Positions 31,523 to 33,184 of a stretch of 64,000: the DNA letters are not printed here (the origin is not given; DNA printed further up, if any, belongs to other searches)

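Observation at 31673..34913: Island-encoded Hanks kinase with an unknown C-terminal domain, convergent with a TerB-like/bacterial-PH protein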

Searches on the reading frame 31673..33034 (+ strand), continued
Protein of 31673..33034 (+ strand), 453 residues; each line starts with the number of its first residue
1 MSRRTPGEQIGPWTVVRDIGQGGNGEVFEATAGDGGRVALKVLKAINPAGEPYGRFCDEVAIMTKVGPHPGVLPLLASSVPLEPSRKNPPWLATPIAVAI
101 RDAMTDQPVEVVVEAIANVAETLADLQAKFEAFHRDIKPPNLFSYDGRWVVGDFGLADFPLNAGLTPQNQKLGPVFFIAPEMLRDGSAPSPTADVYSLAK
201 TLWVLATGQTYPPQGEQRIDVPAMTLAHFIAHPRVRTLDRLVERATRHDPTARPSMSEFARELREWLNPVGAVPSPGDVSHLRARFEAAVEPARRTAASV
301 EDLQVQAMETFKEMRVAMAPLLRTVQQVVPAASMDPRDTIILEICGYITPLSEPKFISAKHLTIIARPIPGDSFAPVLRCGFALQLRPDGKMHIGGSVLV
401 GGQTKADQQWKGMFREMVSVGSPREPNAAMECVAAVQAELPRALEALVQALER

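Call 15: find_related_loci(query=A1, collection=genome_contigs, flank=8000)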
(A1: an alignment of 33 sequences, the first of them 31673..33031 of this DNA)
Query A1 (453 aa) in genome_contigs; peptide patterns used: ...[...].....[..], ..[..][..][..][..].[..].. (x = any residue, [..] = any of these).
600 stretches matched a pattern (row limit reached: there are more); 520 encode a relative of the query (tblastn E <= 1e-3); the best 80 are kept; 80 distinct loci.
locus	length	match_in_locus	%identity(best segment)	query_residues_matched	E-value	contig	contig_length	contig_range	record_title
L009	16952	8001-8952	49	3-321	7e-65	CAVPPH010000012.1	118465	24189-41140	MAG: uncultured Chloroflexia bacterium isolate MFD09779.bin.2.73 genome assembly, contig: contig_64671, whole genome sho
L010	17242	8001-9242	35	3-416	3e-54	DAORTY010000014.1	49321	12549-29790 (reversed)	MAG TPA_asm: Ilumatobacteraceae bacterium isolate AMR_MDS_5279 NODE_401_length_49321_cov_7.728718, whole genome shotgun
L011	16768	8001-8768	36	7-267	3e-43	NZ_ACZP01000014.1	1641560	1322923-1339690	Vibrio furnissii CIP 102972 VFA.Contig91, whole genome shotgun sequence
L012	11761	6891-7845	41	9-329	2e-46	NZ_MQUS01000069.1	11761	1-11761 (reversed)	Streptomyces sp. IMTB 2501 IMTB_2501_contig_65, whole genome shotgun sequence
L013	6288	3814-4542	36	22-268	2e-35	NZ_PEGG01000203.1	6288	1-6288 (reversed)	Caulobacter sp. B11 tig00000434, whole genome shotgun sequence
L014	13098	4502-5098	32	10-208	2e-18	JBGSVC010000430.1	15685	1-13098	MAG: Planctomycetaceae bacterium isolate JTS-AC448 k141_1405331, whole genome shotgun sequence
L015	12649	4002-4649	33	5-209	6e-18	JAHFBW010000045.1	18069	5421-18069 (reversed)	MAG: Candidatus Eisenbacteria bacterium isolate nzgw207 NODE_2883_length_18070_cov_3.435456, whole genome shotgun sequen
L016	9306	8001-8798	29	8-270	1e-17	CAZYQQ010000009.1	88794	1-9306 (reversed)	MAG TPA_asm: uncultured Planctomycetaceae bacterium isolate SRP344714_co2_80 genome assembly, contig: NODE_536_length_88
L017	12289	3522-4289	31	20-268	8e-17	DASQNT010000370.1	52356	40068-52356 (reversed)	MAG TPA_asm: Polyangiaceae bacterium isolate SMAG_U10783 k141_288939, whole genome shotgun sequence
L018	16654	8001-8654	31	5-209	3e-16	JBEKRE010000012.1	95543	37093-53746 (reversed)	MAG: Candidatus Sulfotelmatobacter sp. isolate SPRUCE 503 SPRUCE_503_12, whole genome shotgun sequence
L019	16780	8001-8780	32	2-254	4e-16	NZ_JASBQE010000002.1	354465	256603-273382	Polyangium sp. 15x6 NODE_2_length_354465_cov_14.889699, whole genome shotgun sequence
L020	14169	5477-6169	28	8-242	1e-15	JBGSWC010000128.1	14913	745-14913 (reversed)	MAG: Pirellulales bacterium isolate JTS-AC471 k141_2004229, whole genome shotgun sequence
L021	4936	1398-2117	29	13-253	1e-15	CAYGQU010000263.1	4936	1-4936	MAG TPA_asm: uncultured Planctomycetaceae bacterium isolate ERP117304_co3_279 genome assembly, contig: NODE_25145_length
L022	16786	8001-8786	31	7-258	1e-15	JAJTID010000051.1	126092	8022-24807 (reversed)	MAG: Pirellula sp. isolate CoA8_C32 k141_2901461_flag_0_multi_44.9958_len_126092, whole genome shotgun sequence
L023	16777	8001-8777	33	9-263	2e-15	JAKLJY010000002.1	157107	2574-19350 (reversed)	MAG: Myxococcota bacterium isolate MAG.78 MAG.78-NODE_2_length_157107_cov_6.579456, whole genome shotgun sequence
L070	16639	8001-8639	30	7-209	2e-12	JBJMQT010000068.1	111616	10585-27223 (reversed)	MAG: Gemmataceae bacterium isolate H3_18_all_fractions_metab_conc_21_57_12 k255_2690548, whole genome shotgun sequence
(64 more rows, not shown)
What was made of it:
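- The genome scan was swamped by them (call 15).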

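Call 18: find_encoding_contigs(protein=P0049, flank=7000, max_places=2)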
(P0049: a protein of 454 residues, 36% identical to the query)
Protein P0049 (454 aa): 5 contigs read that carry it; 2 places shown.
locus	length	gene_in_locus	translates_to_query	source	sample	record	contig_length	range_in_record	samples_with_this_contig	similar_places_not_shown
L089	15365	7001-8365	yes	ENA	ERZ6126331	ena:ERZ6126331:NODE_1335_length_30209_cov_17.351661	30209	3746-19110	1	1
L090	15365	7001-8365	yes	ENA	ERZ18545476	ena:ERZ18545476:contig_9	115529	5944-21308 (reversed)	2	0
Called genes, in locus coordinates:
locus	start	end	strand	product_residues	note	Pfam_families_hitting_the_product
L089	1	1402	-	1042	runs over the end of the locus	PF04313:HSDR_N, PF04851:ResIII, PF18766:SWI2_SNF2, PF00270:DEAD, PF22679:T1R_D3-like, PF11867:T1RH-like_C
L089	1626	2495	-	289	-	PF13365:Trypsin_2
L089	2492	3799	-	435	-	PF01420:Methylase_S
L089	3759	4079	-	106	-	PF15919:HicB_lk_antitox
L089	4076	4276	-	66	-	PF07927:HicA_toxin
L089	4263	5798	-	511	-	PF12161:HsdM_N, PF02384:N6_Mtase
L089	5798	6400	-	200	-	-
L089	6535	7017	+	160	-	-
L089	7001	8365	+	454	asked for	PF00069:Pkinase, PF07714:PK_Tyr_Ser-Thr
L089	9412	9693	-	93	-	-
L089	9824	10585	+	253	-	-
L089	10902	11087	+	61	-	-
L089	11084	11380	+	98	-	PF13560:HTH_31 (faint)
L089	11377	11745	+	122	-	-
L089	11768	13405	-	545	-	PF12802:MarR_2 (faint), PF13814:Replic_Relax (weak)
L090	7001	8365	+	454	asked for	PF00069:Pkinase, PF07714:PK_Tyr_Ser-Thr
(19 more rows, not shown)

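Call 19: find_encoding_contigs(protein=P0109, flank=7000, max_places=2)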
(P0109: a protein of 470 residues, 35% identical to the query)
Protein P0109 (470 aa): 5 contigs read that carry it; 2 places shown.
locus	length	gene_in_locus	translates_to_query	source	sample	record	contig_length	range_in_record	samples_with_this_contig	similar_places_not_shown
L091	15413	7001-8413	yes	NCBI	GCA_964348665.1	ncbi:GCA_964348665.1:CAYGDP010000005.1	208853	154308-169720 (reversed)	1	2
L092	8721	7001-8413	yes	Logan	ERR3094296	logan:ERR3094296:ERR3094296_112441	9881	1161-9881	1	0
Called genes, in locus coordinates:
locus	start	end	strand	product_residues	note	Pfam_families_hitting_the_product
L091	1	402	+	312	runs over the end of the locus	PF01882:DUF58, PF13519:VWA_2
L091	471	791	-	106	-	-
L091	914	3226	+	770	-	PF07584:BatA, PF00092:VWA (weak), PF13519:VWA_2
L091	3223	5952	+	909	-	PF00092:VWA (faint)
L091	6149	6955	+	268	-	PF01026:TatD_DNase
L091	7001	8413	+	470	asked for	PF00069:Pkinase, PF07714:PK_Tyr_Ser-Thr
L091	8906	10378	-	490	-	PF00072:Response_reg, PF00158:Sigma54_activat, PF14532:Sigma54_activ_2, PF07728:AAA_5 (weak), PF25601:AAA_lid_14, PF02954:HTH_8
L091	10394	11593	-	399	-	PF28597:T2SSF_N, PF00482:T2SSF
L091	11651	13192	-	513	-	PF00149:Metallophos, PF02872:5_nucleotid_C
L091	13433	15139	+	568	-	PF13424:TPR_12 (weak), PF13432:TPR_16 (weak), PF13424:TPR_12, PF00515:TPR_1 (weak), PF13414:TPR_11, PF13432:TPR_16, PF00515:TPR_1, PF13424:TPR_12, +21 more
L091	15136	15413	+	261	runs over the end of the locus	PF05050:Methyltransf_21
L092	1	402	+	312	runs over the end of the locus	PF01882:DUF58, PF13519:VWA_2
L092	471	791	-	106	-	-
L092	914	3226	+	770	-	PF07584:BatA, PF00092:VWA (weak), PF13519:VWA_2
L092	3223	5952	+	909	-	PF00092:VWA (faint)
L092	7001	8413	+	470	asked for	PF00069:Pkinase, PF07714:PK_Tyr_Ser-Thr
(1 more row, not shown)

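Call 20: find_encoding_contigs(protein=P0032, flank=7000, max_places=2)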
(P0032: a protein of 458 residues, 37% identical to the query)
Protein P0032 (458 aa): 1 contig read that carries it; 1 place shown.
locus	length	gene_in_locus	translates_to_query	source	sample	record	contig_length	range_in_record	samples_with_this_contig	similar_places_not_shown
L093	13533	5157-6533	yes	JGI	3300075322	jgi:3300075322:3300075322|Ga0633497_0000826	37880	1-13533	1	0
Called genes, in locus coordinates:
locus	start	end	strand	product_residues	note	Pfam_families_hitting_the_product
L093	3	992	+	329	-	?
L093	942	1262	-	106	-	-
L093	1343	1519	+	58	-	-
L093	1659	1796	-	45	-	-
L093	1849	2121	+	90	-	-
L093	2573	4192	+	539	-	PF00078:RVT_1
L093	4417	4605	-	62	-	-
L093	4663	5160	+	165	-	-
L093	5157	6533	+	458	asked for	PF00069:Pkinase, PF07714:PK_Tyr_Ser-Thr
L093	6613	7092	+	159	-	PF22016:DUF6933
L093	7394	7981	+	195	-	PF26412:BrxE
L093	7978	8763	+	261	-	PF08849:BrxA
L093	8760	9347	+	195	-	PF08747:BrxB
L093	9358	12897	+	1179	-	-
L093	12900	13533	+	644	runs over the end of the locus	PF20473:MmeI_Mtase (weak), PF07669:Eco57I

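Call 21: predict_structure(alignment_id=A1)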
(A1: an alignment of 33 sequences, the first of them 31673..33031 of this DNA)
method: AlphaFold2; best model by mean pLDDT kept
length: 453 residues; sequences in the alignment: 33
mean_pLDDT: 90.8   pTM: 0.63
mean pLDDT of the five models: 90.8, 90.4, 90.4, 88.0, 87.3
residues with pLDDT >= 90: 327; 70-90: 98; 50-70: 28; < 50: 0
segments of 3 or more residues with pLDDT < 50: none
pLDDT, mean of each block of 10 residues (from residue 1): 86 95 92 95 92 92 94 97 94 97 96 98 97 93 97 83 67 82 81 96 97 95 96 96 97 98 92 69 85 89 95 96 96 92 78 82 93 89 94 94 74 89 93 95 91 86
secondary structure, 60 per line:
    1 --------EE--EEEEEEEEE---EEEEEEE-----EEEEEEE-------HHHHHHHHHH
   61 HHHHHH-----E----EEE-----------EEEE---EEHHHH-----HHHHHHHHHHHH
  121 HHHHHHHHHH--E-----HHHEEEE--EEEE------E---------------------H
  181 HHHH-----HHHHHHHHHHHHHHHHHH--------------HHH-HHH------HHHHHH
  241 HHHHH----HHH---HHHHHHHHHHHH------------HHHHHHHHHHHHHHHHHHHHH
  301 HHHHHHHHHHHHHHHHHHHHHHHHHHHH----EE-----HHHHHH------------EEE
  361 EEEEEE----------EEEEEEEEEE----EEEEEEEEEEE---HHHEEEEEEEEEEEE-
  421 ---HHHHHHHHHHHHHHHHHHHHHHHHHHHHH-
elements in order: E13-21 E25-31 E37-43 H51-66 E77-79 E91-94 H100-103 H109-130 E142-145 E148-151 H180-184 H190-207 H235-245 H256-267 H280-328 H340-345 E358-366 E377-386 E391-401 E408-419 H424-452
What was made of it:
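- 31673..33034 (+): Gene for a 453-aa soluble Hanks-type Ser/Thr kinase carrying the family-specific C-terminal domain (the 'CTD1-kinase' family). AlphaFold2 model at pLDDT 90.8 (call 21).
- The full-length model has pTM of only 0.63, so how the two domains pack, and hence autoinhibition, is unknown (call 21).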

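Call 26: fold_search(model_id=the predicted structure, library=pdb)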
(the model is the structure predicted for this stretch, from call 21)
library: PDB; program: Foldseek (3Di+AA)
matches with E <= 10: 1953; with E <= 0.001: 1907
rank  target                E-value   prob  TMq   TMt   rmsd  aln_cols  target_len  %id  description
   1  5u94                  1.8e-14  1.00  0.45  0.75   5.2       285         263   25  Crystal structure of the Mycobacterium tuberculosis PASTA kinase PknB in complex with the potential theraputic kinase in (released 2017-12-20)
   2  8v2f_C                5.6e-14  1.00  0.45  0.66   5.1       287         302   20  Crystal structure of IRAK4 kinase domain with compound 9 (released 2024-07-03)
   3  2pwl_B                8.6e-14  1.00  0.45  0.69   4.8       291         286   19  Crystal Structure of FGF Receptor 2 (FGFR2) Kinase Domain Harboring the Pathogenic N549H Mutation Responsible for Crou (released 2007-09-25)
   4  8v2f_B                9.1e-14  1.00  0.47  0.69   4.5       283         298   22  Crystal structure of IRAK4 kinase domain with compound 9 (released 2024-07-03)
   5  4j95_C                9.6e-14  1.00  0.44  0.68   5.7       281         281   21  Crystal Structure of FGF Receptor 2 (FGFR2) Kinase Domain Harboring the Pathogenic K659N Mutation Responsible for an U (released 2013-08-07)
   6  5ezv_A                1.2e-13  1.00  0.43  0.44  33.7       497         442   16  X-ray crystal structure of AMP-activated protein kinase alpha-2/alpha-1 RIM chimaera (alpha-2(1-347)/alpha-1(349-401)/ (released 2016-03-09)
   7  3kxx_D                1.3e-13  1.00  0.45  0.68   6.1       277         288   20  Structure of the mutant Fibroblast Growth Factor receptor 1 (released 2010-03-02)
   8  1o6y                  1.5e-13  1.00  0.46  0.78   4.0       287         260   24  Catalytic domain of PknB kinase from Mycobacterium tuberculosis (released 2003-01-30)
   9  4j95_B                1.5e-13  1.00  0.44  0.68   5.6       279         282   21  Crystal Structure of FGF Receptor 2 (FGFR2) Kinase Domain Harboring the Pathogenic K659N Mutation Responsible for an U (released 2013-08-07)
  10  7kia_B                1.5e-13  1.00  0.45  0.68   6.6       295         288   20  Crystal structure of FGFR2 kinase domain gatekeeper mutant V564F in complex with covalent compound 19 (released 2021-02-10)
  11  5vcx                  1.7e-13  1.00  0.46  0.69   3.3       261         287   24  CRYSTAL STRUCTURE OF HUMAN MYT1 KINASE DOMAIN (UNTREATED) IN COMPLEX WITH SARACATINIB (released 2017-08-23)
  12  5flf_D                1.8e-13  1.00  0.46  0.70   5.6       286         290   20  DISEASE LINKED MUTATION IN FGFR (released 2016-03-30)
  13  6u2h_D                1.8e-13  1.00  0.46  0.71   7.0       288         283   23  BRAF dimer bound to 14-3-3 (released 2019-08-28)
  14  3b2t_A                2.0e-13  1.00  0.45  0.69   6.7       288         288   20  Structure of phosphotransferase (released 2008-02-26)
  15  7kie_A                2.0e-13  1.00  0.45  0.67   6.2       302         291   19  Crystal structure of FGFR2 kinase domain gatekeeper mutant V564F in complex with covalent compound 3 (released 2021-02-10)
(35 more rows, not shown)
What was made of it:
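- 31712..32482 (+): Kinase catalytic domain, residues ~14-270. It contains the Gly loop, K41, E59, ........, DFG, the invariant activation-loop T166, APE, and the family motif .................. Foldseek finds PknB, IRAK4 and FGFR2 kinase domains at E ~1e-14 (call 26).
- On Hanks-type (eukaryotic-like) Ser/Thr protein kinase superfamily (Pfam PF00069): The kinase fold is confirmed (calls 21, 26).
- Closest known: PknB/Stk1 PASTA kinases. Same: PknB is the top Foldseek hit (E 1.8e-14, 25% identity, call 26).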

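Call 51: search_protein_families(library=pfam, alignment_id=A5, max_evalue=0.00001)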
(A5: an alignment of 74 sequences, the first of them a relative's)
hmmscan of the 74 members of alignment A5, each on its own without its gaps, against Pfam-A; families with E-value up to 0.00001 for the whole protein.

A. member 1, L002:4604-5683:- (360 aa): 1 family
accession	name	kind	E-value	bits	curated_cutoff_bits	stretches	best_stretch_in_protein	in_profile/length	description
PF01261.30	AP_endonuc_2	-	3.4e-18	66.7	31.1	1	33-306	1-223/249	Xylose isomerase-like TIM barrel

B. families by the number of members that match (of 74 scanned): 82 families (the first 25 are shown)
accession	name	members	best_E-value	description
PF01026.27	TatD_DNase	2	1e-73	TatD related DNase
PF01555.25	N6_N4_Mtase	2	6.3e-34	DNA methylase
PF00072.30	Response_reg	2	6.3e-24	Response regulator receiver domain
PF00589.27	Phage_integrase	2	4.9e-23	Phage integrase family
PF00092.34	VWA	2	9e-06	von Willebrand factor type A domain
PF00221.24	Lyase_aromatic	1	7.4e-182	Aromatic amino acid lyase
PF00883.26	Peptidase_M17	1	2.7e-117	Cytosol aminopeptidase family, catalytic domain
PF02384.22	N6_Mtase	1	2.6e-97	N-6 DNA Methylase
PF01227.27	GTP_cyclohydroI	1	2e-75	GTP cyclohydrolase I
PF00158.32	Sigma54_activat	1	1.8e-68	Sigma-54 interaction domain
PF00482.28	T2SSF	1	1.8e-64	Type II secretion system (T2SS), protein F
PF03808.19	Glyco_tran_WecG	1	8.6e-58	Glycosyl transferase WecG/TagA/CpsF family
PF00587.30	tRNA-synt_2b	1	2.3e-48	tRNA synthetase class II core domain (G, H, P, S and T)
PF00300.27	His_Phos_1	1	2e-47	Histidine phosphatase superfamily (branch 1)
PF03721.20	UDPG_MGDP_dh_N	1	1.5e-46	UDP-glucose/GDP-mannose dehydrogenase family, NAD binding domain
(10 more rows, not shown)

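Call 52: search_protein_families(library=padloc, alignment_id=A5, max_evalue=1e-8)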
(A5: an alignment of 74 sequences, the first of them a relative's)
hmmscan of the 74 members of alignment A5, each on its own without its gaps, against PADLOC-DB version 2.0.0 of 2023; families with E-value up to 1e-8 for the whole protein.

A. member 1, L002:4604-5683:- (360 aa): 0 families

B. families by the number of members that match (of 74 scanned): 140 families (the first 25 are shown)
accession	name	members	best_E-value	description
PDLC03634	MTase_III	2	1.1e-177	Type III methyltransferase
PDLC03632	MTase_III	2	1e-164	Type III methyltransferase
PDLC03637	MTase_III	2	3.5e-122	Type III methyltransferase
PDLC03641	MTase_III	2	1.2e-106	Type III methyltransferase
PDLC03644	MTase_III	2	4.2e-91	Type III methyltransferase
PDLC03640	MTase_III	2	1.1e-66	Type III methyltransferase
PDLC03636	MTase_III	2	3.5e-64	Type III methyltransferase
PDLC03642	MTase_III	2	1.5e-51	Type III methyltransferase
PDLC03635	MTase_III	2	2.3e-40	Type III methyltransferase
PDLC03354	MTase_II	2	1.8e-37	Type II methyltransferase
PDLC03638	MTase_III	2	3.4e-37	Type III methyltransferase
PDLC03300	MTase_II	2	4.8e-31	Type II methyltransferase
PDLC03633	MTase_III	2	3.1e-28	Type III methyltransferase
PDLC03339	MTase_II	2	1.2e-25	Type II methyltransferase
PDLC03371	MTase_II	2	6.9e-22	Type II methyltransferase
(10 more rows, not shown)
